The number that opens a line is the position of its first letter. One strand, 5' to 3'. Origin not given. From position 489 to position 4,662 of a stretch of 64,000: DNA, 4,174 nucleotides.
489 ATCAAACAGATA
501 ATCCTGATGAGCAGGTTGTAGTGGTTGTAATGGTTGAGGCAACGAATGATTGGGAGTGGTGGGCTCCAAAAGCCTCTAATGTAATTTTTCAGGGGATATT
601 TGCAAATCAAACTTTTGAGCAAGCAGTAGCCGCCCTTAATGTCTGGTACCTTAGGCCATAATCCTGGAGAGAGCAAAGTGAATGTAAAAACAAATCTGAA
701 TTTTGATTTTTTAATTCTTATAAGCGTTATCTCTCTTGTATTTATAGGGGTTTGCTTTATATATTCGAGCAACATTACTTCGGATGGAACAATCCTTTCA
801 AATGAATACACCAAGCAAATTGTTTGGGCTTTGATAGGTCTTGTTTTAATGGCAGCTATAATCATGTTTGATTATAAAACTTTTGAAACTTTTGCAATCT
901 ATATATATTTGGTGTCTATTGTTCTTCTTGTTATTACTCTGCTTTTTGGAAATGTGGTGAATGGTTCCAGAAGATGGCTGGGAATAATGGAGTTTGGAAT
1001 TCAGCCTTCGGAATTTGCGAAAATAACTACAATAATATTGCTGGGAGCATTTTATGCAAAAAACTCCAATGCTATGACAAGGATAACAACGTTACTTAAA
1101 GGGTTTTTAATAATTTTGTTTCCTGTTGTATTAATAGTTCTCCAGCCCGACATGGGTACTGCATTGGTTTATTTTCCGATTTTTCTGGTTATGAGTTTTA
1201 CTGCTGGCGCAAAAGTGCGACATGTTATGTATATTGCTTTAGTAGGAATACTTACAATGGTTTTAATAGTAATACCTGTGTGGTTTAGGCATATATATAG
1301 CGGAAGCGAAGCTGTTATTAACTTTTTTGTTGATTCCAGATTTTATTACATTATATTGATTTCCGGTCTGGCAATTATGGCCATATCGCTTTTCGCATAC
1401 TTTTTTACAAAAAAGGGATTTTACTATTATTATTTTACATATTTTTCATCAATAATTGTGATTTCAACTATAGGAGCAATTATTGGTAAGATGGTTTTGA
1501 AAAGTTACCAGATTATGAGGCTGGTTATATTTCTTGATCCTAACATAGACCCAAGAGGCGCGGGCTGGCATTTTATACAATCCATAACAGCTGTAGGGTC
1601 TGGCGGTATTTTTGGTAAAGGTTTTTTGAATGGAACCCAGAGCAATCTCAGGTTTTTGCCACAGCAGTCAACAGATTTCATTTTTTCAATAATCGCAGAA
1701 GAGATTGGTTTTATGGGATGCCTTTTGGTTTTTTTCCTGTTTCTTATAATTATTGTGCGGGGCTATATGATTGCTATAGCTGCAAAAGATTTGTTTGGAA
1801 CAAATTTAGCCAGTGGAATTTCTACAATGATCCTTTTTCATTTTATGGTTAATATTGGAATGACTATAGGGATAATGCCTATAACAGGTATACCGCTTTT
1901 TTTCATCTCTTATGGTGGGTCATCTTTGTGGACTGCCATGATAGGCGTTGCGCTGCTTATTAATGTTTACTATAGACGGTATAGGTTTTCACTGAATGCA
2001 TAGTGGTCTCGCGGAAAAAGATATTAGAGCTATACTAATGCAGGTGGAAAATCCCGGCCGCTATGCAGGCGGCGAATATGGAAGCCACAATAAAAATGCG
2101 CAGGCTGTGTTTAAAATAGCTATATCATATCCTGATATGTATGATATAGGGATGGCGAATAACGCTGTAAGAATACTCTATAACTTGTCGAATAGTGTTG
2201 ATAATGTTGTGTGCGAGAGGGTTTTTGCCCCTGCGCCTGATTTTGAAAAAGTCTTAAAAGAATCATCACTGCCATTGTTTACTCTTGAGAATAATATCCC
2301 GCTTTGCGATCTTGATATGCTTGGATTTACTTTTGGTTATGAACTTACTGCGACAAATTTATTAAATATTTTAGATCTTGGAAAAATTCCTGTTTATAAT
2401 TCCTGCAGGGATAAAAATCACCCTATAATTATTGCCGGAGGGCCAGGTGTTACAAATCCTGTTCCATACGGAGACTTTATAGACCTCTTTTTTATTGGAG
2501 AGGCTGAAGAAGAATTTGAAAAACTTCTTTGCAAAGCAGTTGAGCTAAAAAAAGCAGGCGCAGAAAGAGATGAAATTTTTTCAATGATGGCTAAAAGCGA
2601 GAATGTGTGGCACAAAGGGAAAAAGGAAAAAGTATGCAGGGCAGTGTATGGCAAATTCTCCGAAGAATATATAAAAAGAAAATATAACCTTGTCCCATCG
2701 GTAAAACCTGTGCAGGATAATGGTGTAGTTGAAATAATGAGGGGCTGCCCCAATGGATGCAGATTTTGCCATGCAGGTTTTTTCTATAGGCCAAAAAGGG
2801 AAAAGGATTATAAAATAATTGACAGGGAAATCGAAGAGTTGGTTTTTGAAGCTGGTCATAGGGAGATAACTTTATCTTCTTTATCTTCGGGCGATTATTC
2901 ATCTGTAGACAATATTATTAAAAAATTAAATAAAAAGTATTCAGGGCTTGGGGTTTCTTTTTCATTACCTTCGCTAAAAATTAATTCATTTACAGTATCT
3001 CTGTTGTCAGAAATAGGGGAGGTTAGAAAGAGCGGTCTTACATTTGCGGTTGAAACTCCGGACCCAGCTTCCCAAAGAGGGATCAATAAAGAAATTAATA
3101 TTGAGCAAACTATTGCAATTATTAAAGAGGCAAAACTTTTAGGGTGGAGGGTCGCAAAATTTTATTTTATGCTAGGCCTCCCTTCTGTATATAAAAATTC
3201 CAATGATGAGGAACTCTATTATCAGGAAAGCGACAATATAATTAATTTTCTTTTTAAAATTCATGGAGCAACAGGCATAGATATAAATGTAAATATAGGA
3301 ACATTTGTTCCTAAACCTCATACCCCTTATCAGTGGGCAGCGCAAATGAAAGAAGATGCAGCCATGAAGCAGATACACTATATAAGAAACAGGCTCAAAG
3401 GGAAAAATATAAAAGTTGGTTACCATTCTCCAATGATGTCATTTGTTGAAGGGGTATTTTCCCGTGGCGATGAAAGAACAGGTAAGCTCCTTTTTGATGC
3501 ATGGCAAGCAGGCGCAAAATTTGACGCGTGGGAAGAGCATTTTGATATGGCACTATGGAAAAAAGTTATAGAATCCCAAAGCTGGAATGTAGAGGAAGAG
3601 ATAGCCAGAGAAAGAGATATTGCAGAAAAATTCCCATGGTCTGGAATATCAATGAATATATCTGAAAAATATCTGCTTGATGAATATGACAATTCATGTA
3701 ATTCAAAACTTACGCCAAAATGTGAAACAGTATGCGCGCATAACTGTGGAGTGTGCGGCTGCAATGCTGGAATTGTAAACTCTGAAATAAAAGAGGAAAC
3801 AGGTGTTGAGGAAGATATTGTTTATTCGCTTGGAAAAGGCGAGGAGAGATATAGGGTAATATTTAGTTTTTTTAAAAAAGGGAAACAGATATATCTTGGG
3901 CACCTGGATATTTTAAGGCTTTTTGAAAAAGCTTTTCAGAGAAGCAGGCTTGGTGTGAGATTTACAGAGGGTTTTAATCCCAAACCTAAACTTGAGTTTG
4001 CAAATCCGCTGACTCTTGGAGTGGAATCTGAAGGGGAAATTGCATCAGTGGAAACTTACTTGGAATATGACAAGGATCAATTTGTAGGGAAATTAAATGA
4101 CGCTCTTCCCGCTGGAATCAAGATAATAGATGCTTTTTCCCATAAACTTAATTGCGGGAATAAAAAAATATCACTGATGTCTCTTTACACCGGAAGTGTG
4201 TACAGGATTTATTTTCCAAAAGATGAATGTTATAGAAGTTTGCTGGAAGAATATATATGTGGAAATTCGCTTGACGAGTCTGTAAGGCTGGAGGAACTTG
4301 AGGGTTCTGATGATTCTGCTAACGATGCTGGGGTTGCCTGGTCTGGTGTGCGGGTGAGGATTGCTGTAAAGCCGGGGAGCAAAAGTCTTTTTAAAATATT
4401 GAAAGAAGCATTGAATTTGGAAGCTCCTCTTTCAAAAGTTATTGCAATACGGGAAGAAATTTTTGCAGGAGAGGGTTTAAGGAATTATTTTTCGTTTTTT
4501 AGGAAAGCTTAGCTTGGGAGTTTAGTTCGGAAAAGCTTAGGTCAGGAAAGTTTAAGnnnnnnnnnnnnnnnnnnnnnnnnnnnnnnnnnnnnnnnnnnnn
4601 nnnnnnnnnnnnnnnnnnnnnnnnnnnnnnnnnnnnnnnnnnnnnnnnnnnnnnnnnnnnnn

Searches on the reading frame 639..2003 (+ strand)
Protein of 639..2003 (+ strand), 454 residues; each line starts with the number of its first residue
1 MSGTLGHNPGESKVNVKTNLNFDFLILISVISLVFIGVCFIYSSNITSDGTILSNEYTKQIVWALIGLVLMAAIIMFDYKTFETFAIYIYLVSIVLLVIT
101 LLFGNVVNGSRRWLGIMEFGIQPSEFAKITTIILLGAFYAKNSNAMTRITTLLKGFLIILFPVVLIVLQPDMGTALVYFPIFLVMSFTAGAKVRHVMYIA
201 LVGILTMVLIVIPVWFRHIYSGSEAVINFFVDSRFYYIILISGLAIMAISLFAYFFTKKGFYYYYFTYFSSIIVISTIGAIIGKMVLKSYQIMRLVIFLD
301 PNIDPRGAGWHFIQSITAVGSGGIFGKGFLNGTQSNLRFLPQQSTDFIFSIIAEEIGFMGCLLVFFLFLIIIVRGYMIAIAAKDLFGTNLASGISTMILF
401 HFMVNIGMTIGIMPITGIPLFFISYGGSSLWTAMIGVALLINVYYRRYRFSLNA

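Call 9: search_protein_families(library=pfam, proteins=[window:639-2003:+], max_evalue=0.00001)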
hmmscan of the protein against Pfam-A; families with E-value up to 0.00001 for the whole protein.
window:639-2003:+ (454 aa): 1 family
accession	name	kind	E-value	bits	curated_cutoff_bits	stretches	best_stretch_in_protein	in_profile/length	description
PF01098.24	FTSW_RODA_SPOVE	-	2.2e-92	310.2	26.4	2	266-446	175-353/356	Cell cycle protein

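Call 30: find_encoding_contigs(protein=window:639-2003:+, flank=10000, max_places=1)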
Protein window:639-2003:+ (454 aa): 4 contigs read that carry it; 1 place shown.
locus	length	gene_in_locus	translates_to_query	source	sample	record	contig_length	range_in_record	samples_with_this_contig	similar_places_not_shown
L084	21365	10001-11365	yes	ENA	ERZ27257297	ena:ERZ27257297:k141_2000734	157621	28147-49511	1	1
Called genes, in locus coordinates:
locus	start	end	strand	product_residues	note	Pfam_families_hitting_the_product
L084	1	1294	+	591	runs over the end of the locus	PF01807:Zn_ribbon_DnaG, PF08275:DNAG_N, PF01751:Toprim, PF13155:Toprim_2, PF13362:Toprim_3 (weak), PF13662:Toprim_4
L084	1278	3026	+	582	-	PF03979:Sigma70_r1_1, PF00140:Sigma70_r1_2, PF04542:Sigma70_r2, PF04539:Sigma70_r3, PF04545:Sigma70_r4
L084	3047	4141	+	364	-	-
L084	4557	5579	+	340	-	PF13428:TPR_14 (faint), PF13371:TPR_9 (faint), PF14559:TPR_19 (faint), PF13414:TPR_11 (faint), PF13431:TPR_17 (faint), PF13432:TPR_16 (faint), PF07719:TPR_2 (faint), PF00515:TPR_1 (faint), +2 more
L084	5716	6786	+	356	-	PF06723:MreB_Mbl, PF00022:Actin (faint), PF00012:HSP70, PF14450:FtsA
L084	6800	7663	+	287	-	PF04085:MreC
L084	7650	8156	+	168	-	PF04093:MreD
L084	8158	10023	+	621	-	PF03717:PBP_dimer, PF00905:Transpeptidase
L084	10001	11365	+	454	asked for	PF01098:FTSW_RODA_SPOVE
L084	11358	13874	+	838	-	PF19864:Radical_SAM_N2, PF04055:Radical_SAM, PF10105:DUF2344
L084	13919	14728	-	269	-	PF01503:PRA-PH (faint), PF03819:MazG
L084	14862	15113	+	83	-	-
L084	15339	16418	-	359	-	-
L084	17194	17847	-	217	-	PF13367:PrsW-protease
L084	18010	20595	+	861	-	PF02861:Clp_N, PF23569:NBD_SMAX1, PF00004:AAA, PF17871:AAA_lid_9, PF00004:AAA, PF07724:AAA_2, PF07728:AAA_5, PF10431:ClpB_D2-small, +8 more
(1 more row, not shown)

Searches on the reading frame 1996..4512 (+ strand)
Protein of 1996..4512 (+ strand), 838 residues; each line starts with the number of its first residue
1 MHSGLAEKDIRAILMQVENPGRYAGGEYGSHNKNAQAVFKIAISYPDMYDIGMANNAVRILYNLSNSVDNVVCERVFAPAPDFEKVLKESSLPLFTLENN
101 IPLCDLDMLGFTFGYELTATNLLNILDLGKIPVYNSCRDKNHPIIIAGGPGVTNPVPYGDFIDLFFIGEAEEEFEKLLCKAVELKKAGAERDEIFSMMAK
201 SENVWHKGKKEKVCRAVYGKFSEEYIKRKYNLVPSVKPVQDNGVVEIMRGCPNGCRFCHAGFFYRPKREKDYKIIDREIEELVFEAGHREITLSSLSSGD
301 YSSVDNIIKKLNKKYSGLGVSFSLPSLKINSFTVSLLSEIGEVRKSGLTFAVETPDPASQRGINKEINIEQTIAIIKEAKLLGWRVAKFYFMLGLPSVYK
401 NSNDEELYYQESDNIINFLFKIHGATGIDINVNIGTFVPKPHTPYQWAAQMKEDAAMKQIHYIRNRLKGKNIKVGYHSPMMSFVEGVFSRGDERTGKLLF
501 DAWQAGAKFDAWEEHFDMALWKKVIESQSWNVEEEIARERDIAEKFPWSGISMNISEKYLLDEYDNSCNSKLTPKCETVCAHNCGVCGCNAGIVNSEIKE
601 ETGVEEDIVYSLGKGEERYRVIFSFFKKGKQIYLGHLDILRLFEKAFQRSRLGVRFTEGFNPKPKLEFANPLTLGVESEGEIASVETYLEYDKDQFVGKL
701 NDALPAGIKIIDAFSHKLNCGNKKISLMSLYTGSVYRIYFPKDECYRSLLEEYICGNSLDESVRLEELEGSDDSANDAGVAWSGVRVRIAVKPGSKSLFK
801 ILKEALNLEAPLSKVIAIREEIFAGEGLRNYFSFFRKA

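Call 9: search_protein_families(library=pfam, proteins=[window:1996-4512:+], max_evalue=0.00001)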
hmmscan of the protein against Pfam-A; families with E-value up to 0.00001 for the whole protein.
window:1996-4512:+ (838 aa): 3 families
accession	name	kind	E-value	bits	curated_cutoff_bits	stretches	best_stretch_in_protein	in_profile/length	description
PF19864.5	Radical_SAM_N2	-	8.9e-47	158.8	29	1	58-205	2-149/151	Radical SAM proteins, N-terminal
PF10105.14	DUF2344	-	2.4e-32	112.7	23.8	1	620-745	1-117/176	Uncharacterized protein conserved in bacteria (DUF2344)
PF04055.27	Radical_SAM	-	3.6e-18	66.7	29.5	1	245-397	1-153/166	Radical SAM superfamily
